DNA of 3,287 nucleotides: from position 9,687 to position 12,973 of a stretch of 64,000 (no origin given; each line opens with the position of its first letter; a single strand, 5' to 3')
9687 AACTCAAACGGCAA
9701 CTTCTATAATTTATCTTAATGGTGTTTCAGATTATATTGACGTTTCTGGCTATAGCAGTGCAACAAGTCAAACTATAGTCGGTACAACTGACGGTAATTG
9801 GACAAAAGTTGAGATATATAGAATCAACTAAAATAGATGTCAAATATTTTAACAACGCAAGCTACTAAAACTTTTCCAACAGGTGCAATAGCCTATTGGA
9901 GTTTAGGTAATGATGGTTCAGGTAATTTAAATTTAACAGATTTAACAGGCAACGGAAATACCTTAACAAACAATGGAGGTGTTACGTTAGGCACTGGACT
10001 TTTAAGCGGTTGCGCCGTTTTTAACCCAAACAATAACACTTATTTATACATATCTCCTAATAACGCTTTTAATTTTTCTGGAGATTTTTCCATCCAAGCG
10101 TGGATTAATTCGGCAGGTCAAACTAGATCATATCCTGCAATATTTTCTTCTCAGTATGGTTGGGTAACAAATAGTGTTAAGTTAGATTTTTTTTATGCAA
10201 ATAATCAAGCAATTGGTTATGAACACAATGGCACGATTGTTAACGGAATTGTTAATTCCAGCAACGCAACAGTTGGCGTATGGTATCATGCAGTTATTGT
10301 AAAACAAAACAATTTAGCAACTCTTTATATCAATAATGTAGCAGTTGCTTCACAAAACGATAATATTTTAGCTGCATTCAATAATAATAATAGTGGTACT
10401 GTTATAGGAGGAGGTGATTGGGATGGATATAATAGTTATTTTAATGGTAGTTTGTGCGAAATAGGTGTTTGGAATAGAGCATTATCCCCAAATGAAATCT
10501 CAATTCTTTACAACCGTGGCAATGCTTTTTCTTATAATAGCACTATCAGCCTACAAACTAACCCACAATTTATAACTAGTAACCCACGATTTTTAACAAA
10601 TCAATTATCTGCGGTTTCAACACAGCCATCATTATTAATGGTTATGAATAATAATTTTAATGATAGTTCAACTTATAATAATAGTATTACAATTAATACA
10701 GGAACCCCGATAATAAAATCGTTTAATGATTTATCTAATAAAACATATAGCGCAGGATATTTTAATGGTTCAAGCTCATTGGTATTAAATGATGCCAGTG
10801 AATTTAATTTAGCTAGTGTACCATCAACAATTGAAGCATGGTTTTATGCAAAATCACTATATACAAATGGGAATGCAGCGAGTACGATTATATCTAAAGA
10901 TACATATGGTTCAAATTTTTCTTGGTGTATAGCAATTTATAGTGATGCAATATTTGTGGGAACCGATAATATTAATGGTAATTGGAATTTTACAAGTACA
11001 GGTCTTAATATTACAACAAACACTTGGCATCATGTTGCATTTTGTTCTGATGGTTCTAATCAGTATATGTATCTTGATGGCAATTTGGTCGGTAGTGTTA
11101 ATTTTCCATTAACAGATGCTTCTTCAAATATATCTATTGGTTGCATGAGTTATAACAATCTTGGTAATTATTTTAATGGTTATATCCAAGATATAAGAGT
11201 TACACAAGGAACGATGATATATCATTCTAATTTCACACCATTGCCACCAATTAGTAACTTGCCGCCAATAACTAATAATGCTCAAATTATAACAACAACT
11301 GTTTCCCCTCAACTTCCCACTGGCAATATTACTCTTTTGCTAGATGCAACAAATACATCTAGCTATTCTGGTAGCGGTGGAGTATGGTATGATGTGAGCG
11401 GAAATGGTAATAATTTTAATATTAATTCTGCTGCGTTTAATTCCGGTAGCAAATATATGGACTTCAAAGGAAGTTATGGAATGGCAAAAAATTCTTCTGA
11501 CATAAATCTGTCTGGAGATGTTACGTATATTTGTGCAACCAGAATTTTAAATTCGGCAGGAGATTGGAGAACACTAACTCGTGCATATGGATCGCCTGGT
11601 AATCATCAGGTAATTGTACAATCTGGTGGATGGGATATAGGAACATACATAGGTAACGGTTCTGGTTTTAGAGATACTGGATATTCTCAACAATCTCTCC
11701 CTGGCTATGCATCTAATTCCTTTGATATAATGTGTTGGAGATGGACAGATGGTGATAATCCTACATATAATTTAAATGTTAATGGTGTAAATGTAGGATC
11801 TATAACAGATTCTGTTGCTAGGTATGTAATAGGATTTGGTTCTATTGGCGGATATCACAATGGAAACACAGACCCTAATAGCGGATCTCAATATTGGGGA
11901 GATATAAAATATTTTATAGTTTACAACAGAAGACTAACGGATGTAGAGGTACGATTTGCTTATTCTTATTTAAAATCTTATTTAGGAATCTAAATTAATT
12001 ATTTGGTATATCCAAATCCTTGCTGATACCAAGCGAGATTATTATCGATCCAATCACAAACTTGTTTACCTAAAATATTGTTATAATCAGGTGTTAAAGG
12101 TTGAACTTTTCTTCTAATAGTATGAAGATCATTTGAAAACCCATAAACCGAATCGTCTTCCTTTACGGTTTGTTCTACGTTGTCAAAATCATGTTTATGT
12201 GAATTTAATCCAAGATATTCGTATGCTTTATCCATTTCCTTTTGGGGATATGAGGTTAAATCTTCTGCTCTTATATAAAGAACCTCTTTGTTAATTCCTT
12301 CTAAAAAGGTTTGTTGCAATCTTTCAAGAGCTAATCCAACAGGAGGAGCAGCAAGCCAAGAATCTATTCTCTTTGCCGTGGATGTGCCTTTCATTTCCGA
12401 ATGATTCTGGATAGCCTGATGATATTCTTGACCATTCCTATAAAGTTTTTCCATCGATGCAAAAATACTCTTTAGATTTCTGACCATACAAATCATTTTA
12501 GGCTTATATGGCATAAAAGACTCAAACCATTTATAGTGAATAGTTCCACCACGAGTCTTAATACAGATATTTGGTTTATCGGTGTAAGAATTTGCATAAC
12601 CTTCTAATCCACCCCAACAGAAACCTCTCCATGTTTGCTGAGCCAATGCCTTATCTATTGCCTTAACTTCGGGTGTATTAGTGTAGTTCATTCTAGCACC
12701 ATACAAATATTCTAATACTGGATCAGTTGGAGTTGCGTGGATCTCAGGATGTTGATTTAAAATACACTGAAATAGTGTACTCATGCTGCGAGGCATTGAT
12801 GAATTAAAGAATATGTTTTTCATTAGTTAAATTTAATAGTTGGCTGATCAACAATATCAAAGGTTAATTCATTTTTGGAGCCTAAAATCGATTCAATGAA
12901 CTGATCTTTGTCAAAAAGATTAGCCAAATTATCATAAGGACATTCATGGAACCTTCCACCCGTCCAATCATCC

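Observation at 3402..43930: Exact 90-bp DNA identity between two fibre genes 40.4 kb apart: recent inter-gene exchange of repeat modules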

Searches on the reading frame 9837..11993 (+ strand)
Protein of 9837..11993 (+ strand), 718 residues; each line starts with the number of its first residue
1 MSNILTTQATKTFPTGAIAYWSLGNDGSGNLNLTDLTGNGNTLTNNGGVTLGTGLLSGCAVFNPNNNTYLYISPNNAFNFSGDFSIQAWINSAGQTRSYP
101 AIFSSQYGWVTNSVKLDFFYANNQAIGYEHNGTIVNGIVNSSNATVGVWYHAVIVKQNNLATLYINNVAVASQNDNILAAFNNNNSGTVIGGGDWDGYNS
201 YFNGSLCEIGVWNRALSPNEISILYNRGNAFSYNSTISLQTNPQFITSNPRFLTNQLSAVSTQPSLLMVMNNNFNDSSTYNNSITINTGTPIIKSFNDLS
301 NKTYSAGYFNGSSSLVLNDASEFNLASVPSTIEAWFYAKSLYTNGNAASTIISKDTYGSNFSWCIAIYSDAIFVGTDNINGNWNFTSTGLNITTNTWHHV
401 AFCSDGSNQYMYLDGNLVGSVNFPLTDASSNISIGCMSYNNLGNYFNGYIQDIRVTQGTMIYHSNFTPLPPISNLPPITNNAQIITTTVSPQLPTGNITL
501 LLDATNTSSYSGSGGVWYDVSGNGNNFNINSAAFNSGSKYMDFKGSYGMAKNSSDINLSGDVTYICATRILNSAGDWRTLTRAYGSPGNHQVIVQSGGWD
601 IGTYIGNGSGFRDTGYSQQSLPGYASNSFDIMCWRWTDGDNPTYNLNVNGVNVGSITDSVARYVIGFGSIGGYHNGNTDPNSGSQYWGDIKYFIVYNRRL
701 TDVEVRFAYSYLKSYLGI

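Call 10: search_protein_families(library=phrogs, proteins=[window:9837-11993:+])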
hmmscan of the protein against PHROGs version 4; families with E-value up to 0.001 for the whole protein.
window:9837-11993:+ (718 aa): 7 families
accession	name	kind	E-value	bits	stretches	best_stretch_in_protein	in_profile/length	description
phrog_3545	-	unknown function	7.8e-30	104.7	2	242-485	729-989/1115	-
phrog_25721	-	unknown function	2e-23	84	1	486-716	88-338/340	-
phrog_24074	-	unknown function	2e-23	83.6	1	272-714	428-888/892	-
phrog_8510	-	head and packaging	1.7e-19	70.1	2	270-468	511-693/1348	virion structural protein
phrog_701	-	head and packaging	4.8e-12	43.4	2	290-469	4069-4218/6136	virion structural protein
phrog_13163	-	tail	3.5e-11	42.8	1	317-468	567-712/976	baseplate wedge subunit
phrog_14220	-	unknown function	0.00056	20.1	0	76-222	61-177/401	-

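Call 60: search_protein_families(library=pfam, proteins=[window:9837-11993:+], max_evalue=0.001)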
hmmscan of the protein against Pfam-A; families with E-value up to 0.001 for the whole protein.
window:9837-11993:+ (718 aa): 2 families
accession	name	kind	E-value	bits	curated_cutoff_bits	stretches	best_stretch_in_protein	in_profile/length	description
PF13385.13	Laminin_G_3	-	2.6e-35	122.2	27.6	2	66-222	3-151/151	Concanavalin A-like lectin/glucanases superfamily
PF02210.31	Laminin_G_2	-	0.0001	23.2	22.9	0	363-456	21-124/126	Laminin G domain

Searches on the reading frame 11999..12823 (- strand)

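Call 60: search_protein_families(library=pfam, proteins=[window:11999-12823:-], max_evalue=0.001)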
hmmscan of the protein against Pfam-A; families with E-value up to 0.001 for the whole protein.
window:11999-12823:- (274 aa): 2 families
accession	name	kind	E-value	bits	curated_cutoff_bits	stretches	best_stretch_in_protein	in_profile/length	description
PF13469.12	Sulfotransfer_3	-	3.4e-09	37.7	27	1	9-207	6-213/216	Sulfotransferase family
PF00685.33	Sulfotransfer_1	-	7.1e-07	29.3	22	1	96-221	79-197/255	Sulfotransferase domain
